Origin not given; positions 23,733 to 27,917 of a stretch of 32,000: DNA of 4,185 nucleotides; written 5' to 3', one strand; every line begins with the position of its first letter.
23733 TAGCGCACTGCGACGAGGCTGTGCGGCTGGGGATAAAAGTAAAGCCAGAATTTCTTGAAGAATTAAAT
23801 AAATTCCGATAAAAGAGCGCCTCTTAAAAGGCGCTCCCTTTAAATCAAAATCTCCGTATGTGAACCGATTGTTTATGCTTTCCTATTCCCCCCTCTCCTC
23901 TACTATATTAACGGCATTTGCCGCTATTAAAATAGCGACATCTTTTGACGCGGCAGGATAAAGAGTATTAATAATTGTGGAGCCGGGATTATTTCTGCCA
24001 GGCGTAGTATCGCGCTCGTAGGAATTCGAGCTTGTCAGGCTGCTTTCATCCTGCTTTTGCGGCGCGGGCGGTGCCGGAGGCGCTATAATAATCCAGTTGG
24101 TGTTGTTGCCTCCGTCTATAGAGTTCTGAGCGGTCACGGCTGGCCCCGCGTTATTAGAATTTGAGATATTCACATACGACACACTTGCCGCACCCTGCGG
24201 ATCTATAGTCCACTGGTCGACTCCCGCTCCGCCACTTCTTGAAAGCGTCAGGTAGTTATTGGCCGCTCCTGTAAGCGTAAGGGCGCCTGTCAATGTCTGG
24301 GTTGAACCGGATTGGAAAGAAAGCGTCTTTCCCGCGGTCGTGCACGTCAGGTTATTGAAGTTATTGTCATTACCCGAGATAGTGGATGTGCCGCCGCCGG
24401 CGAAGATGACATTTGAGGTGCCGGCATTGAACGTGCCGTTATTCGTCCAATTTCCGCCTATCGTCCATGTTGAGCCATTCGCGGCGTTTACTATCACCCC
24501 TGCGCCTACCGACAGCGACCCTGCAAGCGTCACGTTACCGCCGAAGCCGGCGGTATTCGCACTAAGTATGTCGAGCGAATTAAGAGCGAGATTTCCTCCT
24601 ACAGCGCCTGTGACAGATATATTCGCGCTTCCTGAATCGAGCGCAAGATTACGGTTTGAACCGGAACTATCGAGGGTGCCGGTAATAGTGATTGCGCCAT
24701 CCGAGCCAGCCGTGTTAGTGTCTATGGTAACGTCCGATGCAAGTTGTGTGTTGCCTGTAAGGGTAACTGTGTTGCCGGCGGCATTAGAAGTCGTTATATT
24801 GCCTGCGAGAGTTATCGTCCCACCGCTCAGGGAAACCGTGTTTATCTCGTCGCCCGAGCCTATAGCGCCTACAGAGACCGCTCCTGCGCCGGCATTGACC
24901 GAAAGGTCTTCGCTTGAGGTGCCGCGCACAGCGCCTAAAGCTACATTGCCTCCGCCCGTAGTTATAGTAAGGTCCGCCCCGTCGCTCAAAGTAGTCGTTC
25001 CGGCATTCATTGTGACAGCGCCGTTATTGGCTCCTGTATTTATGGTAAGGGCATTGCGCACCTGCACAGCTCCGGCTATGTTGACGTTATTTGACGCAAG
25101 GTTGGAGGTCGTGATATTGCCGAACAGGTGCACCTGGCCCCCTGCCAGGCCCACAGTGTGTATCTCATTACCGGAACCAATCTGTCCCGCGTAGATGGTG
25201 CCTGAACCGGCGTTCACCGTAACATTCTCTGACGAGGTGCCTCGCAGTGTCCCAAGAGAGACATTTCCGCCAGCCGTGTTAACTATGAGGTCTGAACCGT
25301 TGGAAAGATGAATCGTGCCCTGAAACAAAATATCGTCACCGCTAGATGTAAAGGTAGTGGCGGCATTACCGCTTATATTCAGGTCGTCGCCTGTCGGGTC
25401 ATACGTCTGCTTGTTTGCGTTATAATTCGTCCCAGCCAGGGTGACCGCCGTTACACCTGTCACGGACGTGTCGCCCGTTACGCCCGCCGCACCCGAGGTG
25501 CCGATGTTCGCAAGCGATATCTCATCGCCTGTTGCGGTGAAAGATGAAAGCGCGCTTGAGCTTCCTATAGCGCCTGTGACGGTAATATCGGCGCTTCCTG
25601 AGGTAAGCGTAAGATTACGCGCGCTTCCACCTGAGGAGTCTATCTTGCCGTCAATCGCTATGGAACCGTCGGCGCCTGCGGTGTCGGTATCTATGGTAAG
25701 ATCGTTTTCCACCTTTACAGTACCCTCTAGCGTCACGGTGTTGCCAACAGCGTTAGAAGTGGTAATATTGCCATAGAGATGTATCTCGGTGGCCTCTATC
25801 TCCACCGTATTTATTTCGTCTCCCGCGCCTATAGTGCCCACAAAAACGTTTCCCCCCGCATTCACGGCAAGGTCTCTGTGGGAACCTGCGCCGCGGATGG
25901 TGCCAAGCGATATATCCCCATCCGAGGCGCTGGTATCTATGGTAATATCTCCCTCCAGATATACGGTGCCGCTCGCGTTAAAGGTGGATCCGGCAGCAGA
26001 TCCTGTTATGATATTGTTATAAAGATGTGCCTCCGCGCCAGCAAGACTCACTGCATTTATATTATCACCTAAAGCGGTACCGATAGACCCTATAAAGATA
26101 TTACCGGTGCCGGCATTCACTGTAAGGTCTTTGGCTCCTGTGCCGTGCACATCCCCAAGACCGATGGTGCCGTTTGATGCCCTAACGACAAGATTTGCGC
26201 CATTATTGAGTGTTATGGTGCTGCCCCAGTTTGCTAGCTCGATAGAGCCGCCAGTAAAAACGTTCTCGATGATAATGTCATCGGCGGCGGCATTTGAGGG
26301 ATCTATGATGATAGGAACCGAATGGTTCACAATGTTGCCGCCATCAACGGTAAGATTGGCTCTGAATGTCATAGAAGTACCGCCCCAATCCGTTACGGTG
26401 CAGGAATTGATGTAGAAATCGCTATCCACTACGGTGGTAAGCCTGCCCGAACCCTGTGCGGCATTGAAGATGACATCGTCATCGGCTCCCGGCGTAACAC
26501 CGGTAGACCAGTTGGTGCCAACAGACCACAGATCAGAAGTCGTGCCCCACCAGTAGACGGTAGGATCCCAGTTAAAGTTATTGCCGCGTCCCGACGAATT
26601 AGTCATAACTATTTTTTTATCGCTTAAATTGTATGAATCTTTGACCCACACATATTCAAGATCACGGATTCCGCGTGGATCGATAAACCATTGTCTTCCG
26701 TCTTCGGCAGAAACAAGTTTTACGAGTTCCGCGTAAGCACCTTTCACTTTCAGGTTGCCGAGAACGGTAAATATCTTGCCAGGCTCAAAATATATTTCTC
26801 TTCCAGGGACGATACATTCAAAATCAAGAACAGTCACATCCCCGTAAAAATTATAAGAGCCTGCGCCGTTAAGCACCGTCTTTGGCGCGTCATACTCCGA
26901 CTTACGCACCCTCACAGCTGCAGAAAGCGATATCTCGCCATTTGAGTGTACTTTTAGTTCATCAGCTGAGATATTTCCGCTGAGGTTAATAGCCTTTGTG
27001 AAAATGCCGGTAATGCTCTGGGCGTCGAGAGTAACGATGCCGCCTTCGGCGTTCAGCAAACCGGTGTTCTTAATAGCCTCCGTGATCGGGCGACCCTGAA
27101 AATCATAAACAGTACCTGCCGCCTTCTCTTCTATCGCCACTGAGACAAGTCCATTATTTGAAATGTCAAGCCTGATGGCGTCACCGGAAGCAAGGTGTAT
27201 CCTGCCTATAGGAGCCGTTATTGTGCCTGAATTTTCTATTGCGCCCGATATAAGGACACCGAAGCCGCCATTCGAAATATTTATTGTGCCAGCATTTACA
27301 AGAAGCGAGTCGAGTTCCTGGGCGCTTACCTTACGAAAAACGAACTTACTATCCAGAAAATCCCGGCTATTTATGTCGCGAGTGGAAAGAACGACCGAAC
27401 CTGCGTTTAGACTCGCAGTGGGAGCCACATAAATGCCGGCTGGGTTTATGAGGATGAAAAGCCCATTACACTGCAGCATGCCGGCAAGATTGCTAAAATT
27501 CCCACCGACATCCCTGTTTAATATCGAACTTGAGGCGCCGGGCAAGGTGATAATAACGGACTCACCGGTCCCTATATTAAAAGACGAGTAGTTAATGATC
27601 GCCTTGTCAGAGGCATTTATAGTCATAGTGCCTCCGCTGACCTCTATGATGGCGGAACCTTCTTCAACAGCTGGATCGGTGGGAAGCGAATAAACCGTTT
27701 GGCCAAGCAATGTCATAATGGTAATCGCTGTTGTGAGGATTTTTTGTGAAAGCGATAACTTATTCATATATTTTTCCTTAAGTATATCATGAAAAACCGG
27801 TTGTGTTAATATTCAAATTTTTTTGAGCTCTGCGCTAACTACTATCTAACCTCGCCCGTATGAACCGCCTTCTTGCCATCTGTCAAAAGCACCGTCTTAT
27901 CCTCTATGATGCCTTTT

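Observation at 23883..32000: Two consecutive giant beta-helical surface-protein genes; one has a TPS domain but no TpsB partner, toxin end or immunity gene is in reach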

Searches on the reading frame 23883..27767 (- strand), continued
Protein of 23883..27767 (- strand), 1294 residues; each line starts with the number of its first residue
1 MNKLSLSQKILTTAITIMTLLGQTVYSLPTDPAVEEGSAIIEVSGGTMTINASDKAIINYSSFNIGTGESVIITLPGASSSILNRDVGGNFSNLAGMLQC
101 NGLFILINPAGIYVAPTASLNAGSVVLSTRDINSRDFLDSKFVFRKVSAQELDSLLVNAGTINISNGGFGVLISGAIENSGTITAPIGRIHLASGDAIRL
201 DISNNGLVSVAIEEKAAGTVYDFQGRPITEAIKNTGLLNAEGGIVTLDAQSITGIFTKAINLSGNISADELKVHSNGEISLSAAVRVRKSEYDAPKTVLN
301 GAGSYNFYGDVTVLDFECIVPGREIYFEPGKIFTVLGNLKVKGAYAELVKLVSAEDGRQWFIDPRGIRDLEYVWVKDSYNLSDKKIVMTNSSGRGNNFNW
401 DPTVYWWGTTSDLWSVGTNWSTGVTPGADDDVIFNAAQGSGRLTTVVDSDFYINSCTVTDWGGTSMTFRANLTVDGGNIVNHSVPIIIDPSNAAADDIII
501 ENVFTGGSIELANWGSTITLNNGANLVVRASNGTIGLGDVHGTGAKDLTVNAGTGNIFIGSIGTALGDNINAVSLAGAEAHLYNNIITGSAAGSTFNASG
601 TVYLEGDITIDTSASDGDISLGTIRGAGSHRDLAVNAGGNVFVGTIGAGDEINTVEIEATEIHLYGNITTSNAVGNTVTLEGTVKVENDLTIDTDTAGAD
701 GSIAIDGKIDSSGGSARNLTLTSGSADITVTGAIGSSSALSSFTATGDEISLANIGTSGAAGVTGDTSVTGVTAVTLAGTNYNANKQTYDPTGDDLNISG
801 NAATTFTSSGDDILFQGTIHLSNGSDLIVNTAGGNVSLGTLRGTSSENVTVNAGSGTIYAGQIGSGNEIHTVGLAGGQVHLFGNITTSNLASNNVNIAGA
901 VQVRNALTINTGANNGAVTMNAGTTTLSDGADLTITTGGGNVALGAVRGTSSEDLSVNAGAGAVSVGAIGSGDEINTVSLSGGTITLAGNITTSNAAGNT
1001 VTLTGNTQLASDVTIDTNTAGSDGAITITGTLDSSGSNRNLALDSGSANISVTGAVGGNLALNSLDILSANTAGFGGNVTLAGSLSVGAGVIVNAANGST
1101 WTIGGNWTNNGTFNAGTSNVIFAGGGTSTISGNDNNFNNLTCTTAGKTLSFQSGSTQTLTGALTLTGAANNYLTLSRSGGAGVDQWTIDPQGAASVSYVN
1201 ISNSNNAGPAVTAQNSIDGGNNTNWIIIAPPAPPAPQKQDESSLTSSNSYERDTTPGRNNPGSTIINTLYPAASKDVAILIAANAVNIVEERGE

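Call 36: search_solved_structures(query=window:23883-27767:-, max_evalue=1)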
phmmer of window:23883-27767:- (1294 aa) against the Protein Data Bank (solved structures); distinct sequences matched with E-value up to 1: 11.
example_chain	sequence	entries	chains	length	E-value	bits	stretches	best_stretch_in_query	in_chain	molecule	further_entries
8cpk_A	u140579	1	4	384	1.7e-27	98.6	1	29-271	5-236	EtpA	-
8vba_A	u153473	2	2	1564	3.2e-27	97.8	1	26-271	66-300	EtpA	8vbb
2odl_A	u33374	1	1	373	1e-17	66.3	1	34-223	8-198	Adhesin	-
4i84_A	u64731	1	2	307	7.1e-16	60.2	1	28-281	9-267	Heme/hemopexin-binding protein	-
4rm6_A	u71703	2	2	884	3.7e-14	54.5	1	27-281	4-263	Heme/hemopexin-binding protein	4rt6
6gd5_A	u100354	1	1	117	0.19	12.4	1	650-707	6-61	Lipopolysaccharide export system protein LptA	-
7qs6_A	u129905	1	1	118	0.2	12.3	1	650-707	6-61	Lipopolysaccharide export system protein LptA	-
8gaj_A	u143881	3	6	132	0.26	12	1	650-707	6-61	Lipopolysaccharide export system protein LptA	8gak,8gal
5u4n_A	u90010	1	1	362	0.3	11.8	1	696-839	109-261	Fructose-1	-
2r19_A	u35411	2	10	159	0.35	11.5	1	650-707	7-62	Protein yhbN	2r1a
7zed_A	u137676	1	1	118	0.94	10.1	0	650-707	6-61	Lipopolysaccharide export system protein LptA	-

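Call 92: search_protein_families(library=pfam, proteins=[P0012, P0016], max_evalue=0.001)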
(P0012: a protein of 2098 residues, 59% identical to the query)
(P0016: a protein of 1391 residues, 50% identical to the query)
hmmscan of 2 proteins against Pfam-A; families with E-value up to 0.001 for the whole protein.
P0012 (2098 aa): 2 families
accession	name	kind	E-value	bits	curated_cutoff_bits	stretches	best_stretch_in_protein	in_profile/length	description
PF07581.17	Glug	-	2e-44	147.4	20.5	1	1604-1627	1-25/28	The GLUG motif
PF05860.19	TPS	-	3e-21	76.9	33.5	1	15-270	16-246/252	TPS secretion domain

P0016 (1391 aa): 2 families
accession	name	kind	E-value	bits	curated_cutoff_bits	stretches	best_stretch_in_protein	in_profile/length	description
PF05860.19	TPS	-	1.5e-25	91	33.5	1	42-282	16-238/252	TPS secretion domain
PF18657.6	YDG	-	1.7e-24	86.3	25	2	1299-1382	1-83/85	YDG domain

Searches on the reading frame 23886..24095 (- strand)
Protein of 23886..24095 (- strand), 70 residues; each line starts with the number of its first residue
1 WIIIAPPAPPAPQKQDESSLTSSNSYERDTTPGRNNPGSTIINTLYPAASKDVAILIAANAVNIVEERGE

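Call 46: search_protein_families(library=pfam, proteins=[window:23886-24095:-], max_evalue=5)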
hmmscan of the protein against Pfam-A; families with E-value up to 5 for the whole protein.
window:23886-24095:- (70 aa): 1 family
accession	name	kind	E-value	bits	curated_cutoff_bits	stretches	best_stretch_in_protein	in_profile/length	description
PF06497.16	Baculo_Ac102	-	0.15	13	27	1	5-57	3-56/99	Baculovirus Ac102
